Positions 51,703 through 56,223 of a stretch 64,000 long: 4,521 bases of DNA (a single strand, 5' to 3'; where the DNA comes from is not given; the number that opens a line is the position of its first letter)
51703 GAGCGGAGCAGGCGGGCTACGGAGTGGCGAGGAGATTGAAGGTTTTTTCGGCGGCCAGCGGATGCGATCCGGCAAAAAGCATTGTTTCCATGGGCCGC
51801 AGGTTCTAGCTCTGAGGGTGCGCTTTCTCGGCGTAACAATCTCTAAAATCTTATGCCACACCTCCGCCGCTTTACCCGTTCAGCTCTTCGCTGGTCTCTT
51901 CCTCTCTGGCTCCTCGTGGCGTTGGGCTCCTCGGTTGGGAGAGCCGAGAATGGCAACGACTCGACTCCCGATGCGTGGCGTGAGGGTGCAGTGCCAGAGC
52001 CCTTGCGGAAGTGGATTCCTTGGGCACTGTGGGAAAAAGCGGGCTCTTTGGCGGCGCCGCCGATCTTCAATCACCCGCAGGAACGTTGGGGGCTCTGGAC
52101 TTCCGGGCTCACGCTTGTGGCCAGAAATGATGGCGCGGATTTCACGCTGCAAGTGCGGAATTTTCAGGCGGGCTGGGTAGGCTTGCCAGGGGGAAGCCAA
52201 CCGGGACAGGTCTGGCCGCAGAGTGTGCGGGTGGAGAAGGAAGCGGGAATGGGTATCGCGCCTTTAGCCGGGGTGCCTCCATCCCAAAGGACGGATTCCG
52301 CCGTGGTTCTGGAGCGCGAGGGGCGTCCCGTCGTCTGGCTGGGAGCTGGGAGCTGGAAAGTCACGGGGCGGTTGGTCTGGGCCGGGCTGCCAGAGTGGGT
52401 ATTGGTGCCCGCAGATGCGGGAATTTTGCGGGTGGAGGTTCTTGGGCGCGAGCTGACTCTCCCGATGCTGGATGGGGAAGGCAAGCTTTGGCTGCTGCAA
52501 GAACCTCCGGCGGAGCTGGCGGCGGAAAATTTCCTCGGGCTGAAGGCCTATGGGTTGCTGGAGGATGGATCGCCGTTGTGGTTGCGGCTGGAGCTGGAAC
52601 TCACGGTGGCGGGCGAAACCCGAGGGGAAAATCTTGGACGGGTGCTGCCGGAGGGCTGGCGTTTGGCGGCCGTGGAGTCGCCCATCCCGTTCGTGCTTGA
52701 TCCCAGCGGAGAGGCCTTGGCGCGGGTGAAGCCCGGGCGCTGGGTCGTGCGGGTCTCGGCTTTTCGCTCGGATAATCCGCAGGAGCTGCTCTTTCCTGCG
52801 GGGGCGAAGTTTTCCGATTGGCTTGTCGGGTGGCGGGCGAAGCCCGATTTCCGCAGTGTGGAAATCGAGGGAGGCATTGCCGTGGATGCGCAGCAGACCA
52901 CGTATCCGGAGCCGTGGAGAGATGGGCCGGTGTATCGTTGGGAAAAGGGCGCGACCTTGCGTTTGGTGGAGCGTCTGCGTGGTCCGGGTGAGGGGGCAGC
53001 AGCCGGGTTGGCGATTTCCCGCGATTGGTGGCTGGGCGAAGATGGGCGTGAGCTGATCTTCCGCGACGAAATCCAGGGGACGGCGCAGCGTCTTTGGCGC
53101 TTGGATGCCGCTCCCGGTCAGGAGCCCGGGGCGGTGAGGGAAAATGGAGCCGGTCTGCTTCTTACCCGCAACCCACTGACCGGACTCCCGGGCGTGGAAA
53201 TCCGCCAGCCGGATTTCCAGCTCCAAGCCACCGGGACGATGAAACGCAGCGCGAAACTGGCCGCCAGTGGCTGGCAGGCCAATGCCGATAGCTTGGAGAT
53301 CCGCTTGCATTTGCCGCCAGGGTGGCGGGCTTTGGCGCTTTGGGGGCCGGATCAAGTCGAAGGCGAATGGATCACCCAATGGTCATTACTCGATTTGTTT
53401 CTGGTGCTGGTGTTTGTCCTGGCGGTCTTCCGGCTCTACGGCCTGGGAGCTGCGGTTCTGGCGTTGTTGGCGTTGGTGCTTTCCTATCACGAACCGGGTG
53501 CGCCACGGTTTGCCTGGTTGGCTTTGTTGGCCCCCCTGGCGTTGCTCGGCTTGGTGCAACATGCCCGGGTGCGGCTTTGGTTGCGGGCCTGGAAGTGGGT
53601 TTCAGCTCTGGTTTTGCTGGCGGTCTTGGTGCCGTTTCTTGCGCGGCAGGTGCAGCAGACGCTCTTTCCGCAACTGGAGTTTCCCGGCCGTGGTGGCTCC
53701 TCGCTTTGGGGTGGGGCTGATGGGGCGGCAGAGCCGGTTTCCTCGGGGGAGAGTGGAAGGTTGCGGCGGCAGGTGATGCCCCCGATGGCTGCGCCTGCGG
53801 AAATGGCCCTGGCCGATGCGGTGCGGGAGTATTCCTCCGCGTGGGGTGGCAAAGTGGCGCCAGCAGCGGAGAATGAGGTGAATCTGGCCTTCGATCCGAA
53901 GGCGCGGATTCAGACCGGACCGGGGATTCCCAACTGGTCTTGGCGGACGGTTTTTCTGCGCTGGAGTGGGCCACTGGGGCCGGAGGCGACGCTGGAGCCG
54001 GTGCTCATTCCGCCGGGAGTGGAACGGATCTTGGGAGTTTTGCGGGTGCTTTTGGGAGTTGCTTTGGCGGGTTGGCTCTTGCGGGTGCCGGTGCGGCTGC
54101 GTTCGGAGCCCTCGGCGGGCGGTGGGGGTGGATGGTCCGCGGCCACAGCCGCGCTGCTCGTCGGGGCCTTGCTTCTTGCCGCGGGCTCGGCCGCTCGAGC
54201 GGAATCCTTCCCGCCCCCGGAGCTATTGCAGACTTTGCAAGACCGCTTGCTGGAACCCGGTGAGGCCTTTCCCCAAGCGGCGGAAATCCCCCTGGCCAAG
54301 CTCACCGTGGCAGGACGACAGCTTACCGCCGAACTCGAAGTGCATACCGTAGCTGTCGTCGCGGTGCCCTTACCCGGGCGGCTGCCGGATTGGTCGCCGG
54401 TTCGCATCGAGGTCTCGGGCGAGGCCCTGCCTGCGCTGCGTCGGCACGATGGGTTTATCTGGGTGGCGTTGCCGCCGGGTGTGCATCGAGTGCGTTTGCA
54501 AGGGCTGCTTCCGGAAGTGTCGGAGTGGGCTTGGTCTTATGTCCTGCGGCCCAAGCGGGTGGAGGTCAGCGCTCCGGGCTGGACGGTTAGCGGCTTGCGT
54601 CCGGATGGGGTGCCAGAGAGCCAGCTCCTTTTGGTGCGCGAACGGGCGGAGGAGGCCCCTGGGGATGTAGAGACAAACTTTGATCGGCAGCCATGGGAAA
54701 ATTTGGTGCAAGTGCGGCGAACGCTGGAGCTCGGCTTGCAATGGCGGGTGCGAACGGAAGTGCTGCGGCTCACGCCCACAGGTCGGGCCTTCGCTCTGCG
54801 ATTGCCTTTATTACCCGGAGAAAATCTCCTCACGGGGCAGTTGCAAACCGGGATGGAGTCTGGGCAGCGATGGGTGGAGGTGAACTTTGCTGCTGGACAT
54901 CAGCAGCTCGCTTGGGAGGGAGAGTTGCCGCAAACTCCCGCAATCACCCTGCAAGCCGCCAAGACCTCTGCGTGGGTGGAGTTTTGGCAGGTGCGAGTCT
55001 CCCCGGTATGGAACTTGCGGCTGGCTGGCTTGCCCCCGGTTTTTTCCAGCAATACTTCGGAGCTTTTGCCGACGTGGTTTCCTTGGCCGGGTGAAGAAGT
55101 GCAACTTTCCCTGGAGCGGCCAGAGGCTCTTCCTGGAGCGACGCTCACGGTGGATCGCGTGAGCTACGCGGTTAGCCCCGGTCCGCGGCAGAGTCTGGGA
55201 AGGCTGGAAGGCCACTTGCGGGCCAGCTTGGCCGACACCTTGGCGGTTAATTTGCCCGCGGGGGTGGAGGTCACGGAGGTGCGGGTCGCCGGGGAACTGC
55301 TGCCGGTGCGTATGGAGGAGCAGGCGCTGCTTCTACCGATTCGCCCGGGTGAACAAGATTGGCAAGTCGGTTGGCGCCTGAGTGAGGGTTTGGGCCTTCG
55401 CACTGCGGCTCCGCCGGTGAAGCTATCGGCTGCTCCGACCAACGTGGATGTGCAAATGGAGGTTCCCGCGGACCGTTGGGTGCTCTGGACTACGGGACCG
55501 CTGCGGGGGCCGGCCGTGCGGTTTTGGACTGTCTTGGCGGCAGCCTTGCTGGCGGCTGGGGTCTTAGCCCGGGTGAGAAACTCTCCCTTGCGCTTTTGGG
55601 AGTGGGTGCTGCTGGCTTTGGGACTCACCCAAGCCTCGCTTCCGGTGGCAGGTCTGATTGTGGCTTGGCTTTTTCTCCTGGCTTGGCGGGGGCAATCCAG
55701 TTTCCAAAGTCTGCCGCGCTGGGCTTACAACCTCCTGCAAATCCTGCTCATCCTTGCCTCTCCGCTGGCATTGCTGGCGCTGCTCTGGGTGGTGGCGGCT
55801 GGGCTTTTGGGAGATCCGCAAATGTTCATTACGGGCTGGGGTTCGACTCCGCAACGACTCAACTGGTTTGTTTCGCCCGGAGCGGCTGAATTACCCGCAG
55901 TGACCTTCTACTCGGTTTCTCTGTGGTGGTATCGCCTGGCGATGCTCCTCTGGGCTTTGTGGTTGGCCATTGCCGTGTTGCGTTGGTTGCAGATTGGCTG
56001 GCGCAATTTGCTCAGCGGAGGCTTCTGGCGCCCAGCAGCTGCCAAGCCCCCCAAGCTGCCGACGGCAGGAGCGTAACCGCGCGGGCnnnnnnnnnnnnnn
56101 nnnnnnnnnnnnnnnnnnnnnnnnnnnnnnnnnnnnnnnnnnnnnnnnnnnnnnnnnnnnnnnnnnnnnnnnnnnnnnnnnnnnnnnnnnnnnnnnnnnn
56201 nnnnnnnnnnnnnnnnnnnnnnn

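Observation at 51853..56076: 1407-aa bipartite envelope protein with an internal second signal-peptide-like segment and no recognisable family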

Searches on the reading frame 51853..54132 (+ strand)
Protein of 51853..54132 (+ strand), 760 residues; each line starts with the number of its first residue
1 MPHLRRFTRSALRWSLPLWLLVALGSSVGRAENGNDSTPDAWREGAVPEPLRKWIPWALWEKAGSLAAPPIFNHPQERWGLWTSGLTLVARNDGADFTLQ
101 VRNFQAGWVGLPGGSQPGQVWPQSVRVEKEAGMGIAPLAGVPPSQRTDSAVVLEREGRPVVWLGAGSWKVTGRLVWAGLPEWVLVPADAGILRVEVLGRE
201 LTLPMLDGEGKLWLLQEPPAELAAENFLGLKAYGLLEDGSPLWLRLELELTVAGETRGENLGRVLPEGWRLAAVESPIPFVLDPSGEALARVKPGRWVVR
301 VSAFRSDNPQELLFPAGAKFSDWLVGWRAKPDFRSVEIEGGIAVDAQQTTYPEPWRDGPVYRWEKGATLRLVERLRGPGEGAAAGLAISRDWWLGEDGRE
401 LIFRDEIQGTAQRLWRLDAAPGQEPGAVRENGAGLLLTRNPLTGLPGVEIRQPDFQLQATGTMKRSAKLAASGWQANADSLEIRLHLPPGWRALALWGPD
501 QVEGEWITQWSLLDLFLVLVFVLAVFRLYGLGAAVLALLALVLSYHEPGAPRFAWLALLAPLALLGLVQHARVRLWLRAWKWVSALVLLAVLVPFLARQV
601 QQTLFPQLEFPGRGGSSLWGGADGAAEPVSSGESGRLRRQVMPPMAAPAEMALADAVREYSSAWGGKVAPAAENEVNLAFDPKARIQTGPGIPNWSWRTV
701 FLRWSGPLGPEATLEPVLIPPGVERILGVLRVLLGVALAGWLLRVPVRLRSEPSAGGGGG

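Call 3: search_protein_families(library=pfam, proteins=[window:51853-54132:+], max_evalue=1)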
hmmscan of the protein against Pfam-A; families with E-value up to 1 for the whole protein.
window:51853-54132:+ (760 aa): 0 families
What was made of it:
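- On Ribophorin I / Ost1 (Pfam PF04597): No Pfam hit for the protein or its halves at E up to 1 (call 3).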

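Call 4: search_protein_families(library=ncbifam, proteins=[window:51853-54132:+], max_evalue=1)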
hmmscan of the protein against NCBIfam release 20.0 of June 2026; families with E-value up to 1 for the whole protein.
window:51853-54132:+ (760 aa): 0 families

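Call 34: predict_structure(alignment_id=A3)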
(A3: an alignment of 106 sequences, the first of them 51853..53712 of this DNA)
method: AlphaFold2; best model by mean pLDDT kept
length: 620 residues; sequences in the alignment: 106
mean_pLDDT: 83.5   pTM: 0.38
mean pLDDT of the five models: 83.5, 83.1, 82.5, 82.1, 82.1
residues with pLDDT >= 90: 328; 70-90: 167; 50-70: 80; < 50: 45
segments of 3 or more residues with pLDDT < 50: 30-41, 218-223, 377-380, 609-620
pLDDT, mean of each block of 10 residues (from residue 1): 61 77 63 42 67 69 66 75 90 97 91 95 95 55 58 94 92 96 91 96 88 73 71 94 97 94 96 96 96 95 94 93 93 77 93 93 95 64 81 89 94 82 95 94 93 92 90 92 84 66 60 82 89 88 76 87 90 95 94 86 61 40
secondary structure, 60 per line:
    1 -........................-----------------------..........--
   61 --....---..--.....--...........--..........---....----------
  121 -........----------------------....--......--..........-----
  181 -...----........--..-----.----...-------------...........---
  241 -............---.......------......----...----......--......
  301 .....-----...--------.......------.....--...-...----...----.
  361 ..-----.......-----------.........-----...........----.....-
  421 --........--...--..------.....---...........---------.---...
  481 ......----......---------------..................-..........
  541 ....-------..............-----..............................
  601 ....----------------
elements in order: H2-25 H49-58 H63-66 E74-78 E81-91 E94-103 E107-110 E122-129 E152-155 E158-163 E166-175 E182-184 E189-196 E211-213 E227-237 E242-253 E257-263 E270-275 E280-282 E287-292 E295-305 E311-313 E322-328 E335-339 E342-344 E360-362 E368-374 E386-394 E400-410 E415-419 E423-430 E433-435 E446-450 E454-464 E478-486 H491-496 H512-529 H531-544 H552-565 H571-604

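Call 37: fold_search(model_id=the predicted structure, library=pdb)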
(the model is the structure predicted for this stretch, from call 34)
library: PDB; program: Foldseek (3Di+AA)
matches with E <= 10: 1316; with E <= 0.001: 6
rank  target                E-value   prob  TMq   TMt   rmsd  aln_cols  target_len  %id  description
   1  6s7t_E                2.4e-06  1.00  0.16  0.22  17.8       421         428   10  Cryo-EM structure of human oligosaccharyltransferase complex OST-B (released 2019-12-18)
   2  6ezn_A                1.6e-05  1.00  0.16  0.21  18.4       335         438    9  Cryo-EM structure of the yeast oligosaccharyltransferase (OST) complex (released 2018-01-17)
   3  8gcd_A                7.7e-05  0.75  0.12  0.09  22.2       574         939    8  Full length Integrin AlphaIIbBeta3 in inactive state (released 2024-03-06)
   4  8agb_E                8.5e-05  1.00  0.15  0.21  18.3       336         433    9  Structure of yeast oligosaccharylransferase complex with lipid-linked oligosaccharide bound (released 2022-12-07)
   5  7usm_A                2.2e-04  0.82  0.14  0.11  19.2       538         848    9  Integrin alphaM/beta2 ectodomain (released 2022-08-17)
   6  7oci_A                3.1e-04  0.99  0.15  0.20  17.3       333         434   12  Cryo-EM structure of yeast Ost6p containing oligosaccharyltransferase complex (released 2022-02-16)
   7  5fhx_H                1.2e-03  0.33  0.09  0.13  19.6       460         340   10  CRYSTAL STRUCTURE OF CODV IN COMPLEX WITH IL4 AT 2.55 Ang. RESOLUTION. (released 2016-03-30)
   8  8qqh_BBB              1.7e-03  0.11  0.07  0.05  31.1       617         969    9  Structure of beta-galactosidase from Desulfurococcus amyloliticus (released 2024-08-14)
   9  8qqh_AAA              2.2e-03  0.12  0.08  0.06  30.5       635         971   10  Structure of beta-galactosidase from Desulfurococcus amyloliticus (released 2024-08-14)
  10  6c26_1                2.5e-03  0.93  0.15  0.20  19.4       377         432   11  The Cryo-EM structure of a eukaryotic oligosaccharyl transferase complex (released 2018-01-31)
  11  8w70_B                2.5e-03  0.44  0.08  0.19  16.7       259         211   11  Structure of Gemtuzumab Fab (released 2024-09-11)
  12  8dtt_A                2.7e-03  0.54  0.09  0.21  14.8       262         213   11  Crystal structure of SARS-CoV-2 spike stem helix peptide in complex with neutralizing antibody COV93-03 (released 2022-11-23)
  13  5gis_H                3.4e-03  0.41  0.08  0.19  16.3       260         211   13  Crystal structure of a Fab fragment with its ligand peptide (released 2016-09-14)
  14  7w72_T                4.9e-03  0.80  0.12  0.14  18.6       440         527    8  Structure of a human glycosylphosphatidylinositol (GPI) transamidase (released 2022-02-16)
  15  2gtq                  5.5e-03  1.00  0.17  0.13  17.0       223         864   11  Crystal structure of aminopeptidase N from human pathogen Neisseria meningitidis (released 2006-05-30)
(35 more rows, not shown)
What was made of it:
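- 51946..53379 (+): Periplasmic domain A (residues 32-509), all-beta, made of several beta-sandwiches. Best Foldseek PDB matches are human RPN1 (6s7t_E, E 2.4e-6) and yeast Ost1 (6ezn_A, E 1.6e-5) (call 37).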

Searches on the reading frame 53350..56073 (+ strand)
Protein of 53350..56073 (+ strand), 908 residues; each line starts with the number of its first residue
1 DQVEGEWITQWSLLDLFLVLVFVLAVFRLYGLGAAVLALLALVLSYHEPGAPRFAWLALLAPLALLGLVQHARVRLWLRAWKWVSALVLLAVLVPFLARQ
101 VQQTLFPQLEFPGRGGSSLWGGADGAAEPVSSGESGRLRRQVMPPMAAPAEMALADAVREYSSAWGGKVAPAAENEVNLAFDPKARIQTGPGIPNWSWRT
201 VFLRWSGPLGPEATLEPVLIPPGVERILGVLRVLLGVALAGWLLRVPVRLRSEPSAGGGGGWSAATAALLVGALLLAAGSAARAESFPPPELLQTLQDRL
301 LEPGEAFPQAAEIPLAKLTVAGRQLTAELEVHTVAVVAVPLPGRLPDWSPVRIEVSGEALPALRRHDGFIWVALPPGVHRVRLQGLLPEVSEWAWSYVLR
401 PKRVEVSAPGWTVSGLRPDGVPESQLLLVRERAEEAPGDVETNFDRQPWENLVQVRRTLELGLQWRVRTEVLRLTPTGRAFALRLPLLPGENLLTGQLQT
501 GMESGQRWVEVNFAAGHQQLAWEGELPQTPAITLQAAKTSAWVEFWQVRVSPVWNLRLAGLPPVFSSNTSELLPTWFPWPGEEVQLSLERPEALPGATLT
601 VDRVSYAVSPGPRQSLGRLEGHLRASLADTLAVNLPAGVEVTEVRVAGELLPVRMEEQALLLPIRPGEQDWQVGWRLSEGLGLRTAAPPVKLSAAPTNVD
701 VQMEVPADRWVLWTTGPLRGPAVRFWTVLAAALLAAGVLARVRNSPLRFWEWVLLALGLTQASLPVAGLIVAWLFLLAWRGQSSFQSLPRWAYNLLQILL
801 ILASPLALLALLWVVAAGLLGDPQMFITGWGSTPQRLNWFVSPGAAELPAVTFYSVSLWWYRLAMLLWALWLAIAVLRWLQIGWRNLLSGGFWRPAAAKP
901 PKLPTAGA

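Call 32: predict_structure(alignment_id=A2)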
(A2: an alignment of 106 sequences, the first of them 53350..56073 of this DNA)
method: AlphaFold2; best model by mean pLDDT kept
length: 908 residues; sequences in the alignment: 106
mean_pLDDT: 80.6   pTM: 0.63
mean pLDDT of the five models: 80.6, 79.8, 79.3, 79.3, 78.7
residues with pLDDT >= 90: 472; 70-90: 224; 50-70: 69; < 50: 143
segments of 3 or more residues with pLDDT < 50: 1-5, 111-197, 251-265, 278-287, 302-306, 433-449
pLDDT, mean of each block of 10 residues (from residue 1): 51 84 90 94 88 91 85 88 95 90 74 45 38 38 36 41 35 38 41 45 52 66 85 92 73 43 49 51 47 68 56 97 96 92 86 92 77 94 93 93 96 95 93 43 38 93 95 88 94 93 94 92 96 93 94 88 80 90 93 74 96 95 93 96 97 96 96 96 95 93 93 90 90 96 94 93 94 95 93 94 92 85 84 93 86 92 87 86 84 78 65
secondary structure, 60 per line:
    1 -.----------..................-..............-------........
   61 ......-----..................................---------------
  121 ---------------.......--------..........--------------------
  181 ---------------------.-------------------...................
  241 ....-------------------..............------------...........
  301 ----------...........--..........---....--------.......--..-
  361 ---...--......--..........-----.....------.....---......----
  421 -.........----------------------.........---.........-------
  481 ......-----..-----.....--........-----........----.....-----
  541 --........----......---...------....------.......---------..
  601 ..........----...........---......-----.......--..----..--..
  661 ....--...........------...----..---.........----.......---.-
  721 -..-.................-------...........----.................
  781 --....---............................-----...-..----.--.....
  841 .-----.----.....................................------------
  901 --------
elements in order (helices of 4 or more, strands of 3 or more residues): H13-30 H32-45 H53-66 H72-105 H136-142 H151-160 H222-244 H264-277 H290-300 E311-321 E324-333 E337-340 E349-355 E364-366 E369-374 E377-386 E392-396 E403-407 E411-416 E422-430 E453-461 E465-473 E481-486 E499-503 E506-513 E519-526 E531-535 E543-550 E555-560 E564-566 E573-576 E583-589 E599-610 E615-625 E629-634 E640-646 E659-664 E667-677 E684-686 E696-704 E709-715 H725-741 H749-759 H764-780 H783-786 H790-817 E836-841 E852-857 H858-888
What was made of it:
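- The helix patterns run in parallel: 18/14/14/34 aa then one helix in module 1, against 17/11/17/28 aa then one helix in module 2 (calls 32, 34).
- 53665..53880 (+): Variable, probably disordered periplasmic linker (residues 605-676). AF2 pLDDT is below 50 (call 32).
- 54133..54201 (+): Internal signal peptide / helix 6 (residues 761-783), ending A781-R782-A783. The predicted signal peptidase I site lies before E784. AF2 pLDDT is about 50 or lower (call 32).
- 55516..55809 (+): Membrane helices a'-d' of module 2 (residues 1222-1319), with invariant G1257-L-T-Q1260, R1279 and G1317-L-L-G1320. AF2 helices 1224-1240, 1248-1258, 1263-1279 and 1289-1316 (call 32).
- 55810..55920 (+): Conserved periplasmic beta-hairpin segment 2 (residues 1320-1356): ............... 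AF2 strands 1335-1340 and 1351-1356 (call 32).
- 55921..56073 (+): Last membrane helix (residues 1357-1381), running out-to-in, followed by a basic cytoplasmic tail (1382-1407). AF2 helix 1357-1387 (call 32).
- AF2 does not pack it confidently (call 32).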

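Call 36: fold_search(model_id=the predicted structure, library=pdb)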
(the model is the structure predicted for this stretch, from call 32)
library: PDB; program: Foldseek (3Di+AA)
matches with E <= 10: 660; with E <= 0.001: 20
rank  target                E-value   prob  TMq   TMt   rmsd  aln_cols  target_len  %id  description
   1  6c26_1                1.4e-08  1.00  0.12  0.24  18.3       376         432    9  The Cryo-EM structure of a eukaryotic oligosaccharyl transferase complex (released 2018-01-31)
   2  8agb_E                2.9e-08  1.00  0.12  0.25  17.8       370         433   10  Structure of yeast oligosaccharylransferase complex with lipid-linked oligosaccharide bound (released 2022-12-07)
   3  6ezn_A                3.0e-08  1.00  0.12  0.23  18.2       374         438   11  Cryo-EM structure of the yeast oligosaccharyltransferase (OST) complex (released 2018-01-17)
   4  7oci_A                5.5e-08  1.00  0.12  0.24  18.0       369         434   10  Cryo-EM structure of yeast Ost6p containing oligosaccharyltransferase complex (released 2022-02-16)
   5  8b6l_O                6.3e-08  1.00  0.12  0.18  27.2       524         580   12  Subtomogram average of the human Sec61-TRAP-OSTA-translocon (released 2022-12-07)
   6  8pn9_E                7.7e-08  1.00  0.12  0.19  27.2       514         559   12  Structure of human oligosaccharyltransferase OST-A complex bound to NGI-1 (released 2024-05-08)
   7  6s7o_E                1.2e-07  1.00  0.12  0.18  26.8       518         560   12  Cryo-EM structure of human oligosaccharyltransferase complex OST-A (released 2019-12-18)
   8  6s7t_E                3.1e-06  1.00  0.12  0.23  18.5       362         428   13  Cryo-EM structure of human oligosaccharyltransferase complex OST-B (released 2019-12-18)
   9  3fcs_C                2.7e-05  0.99  0.10  0.10  22.9       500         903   10  Structure of complete ectodomain of integrin aIIBb3 (released 2009-01-20)
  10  4g1e_A                3.0e-05  0.92  0.09  0.08  23.6       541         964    9  Crystal structure of integrin alpha V beta 3 with coil-coiled tag. (released 2012-12-12)
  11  8gcd_A                4.1e-05  0.94  0.09  0.09  22.9       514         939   11  Full length Integrin AlphaIIbBeta3 in inactive state (released 2024-03-06)
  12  7n61_1B               7.4e-05  0.44  0.07  0.09  33.6       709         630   14  structure of C2 projections and MIPs (released 2022-05-18)
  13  4e36_B                3.0e-04  1.00  0.11  0.12  10.5       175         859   10  Crystal structure of the human Endoplasmic Reticulum Aminopeptidase 2 variant N392K (released 2012-08-29)
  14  9ijj_h                3.3e-04  0.69  0.07  0.05  32.8       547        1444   11  In situ structure of the central apparatus in mouse sperm axoneme. (released 2025-06-04)
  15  6ifg_B                4.7e-04  1.00  0.10  0.20   6.7       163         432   16  Crystal structure of M1 zinc metallopeptidase E323A mutant bound to Tyr-ser-ala substrate from Deinococcus radiodurans (released 2019-09-25)
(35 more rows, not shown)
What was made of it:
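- Closest known: N-terminal beta-domain of M1 aminopeptidases, and integrin alpha leg domains. Same: Recurrent second-rank Foldseek matches for both modules, with beta-sandwich folds (calls 36, 37).
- The match is at fold level, and generic beta-sandwich proteins follow closely: integrin legs and the M1 aminopeptidase N-domain (calls 36, 37). TM-scores are low (calls 36, 37).
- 54202..55515 (+): Periplasmic domain B (residues 784-1221), all-beta. Best Foldseek PDB matches are Ost1 (6c26_1, E 1.4e-8; 8agb_E; 6ezn_A; 7oci_A) and RPN1 (8b6l_O, 8pn9_E, 6s7o_E) (call 36).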
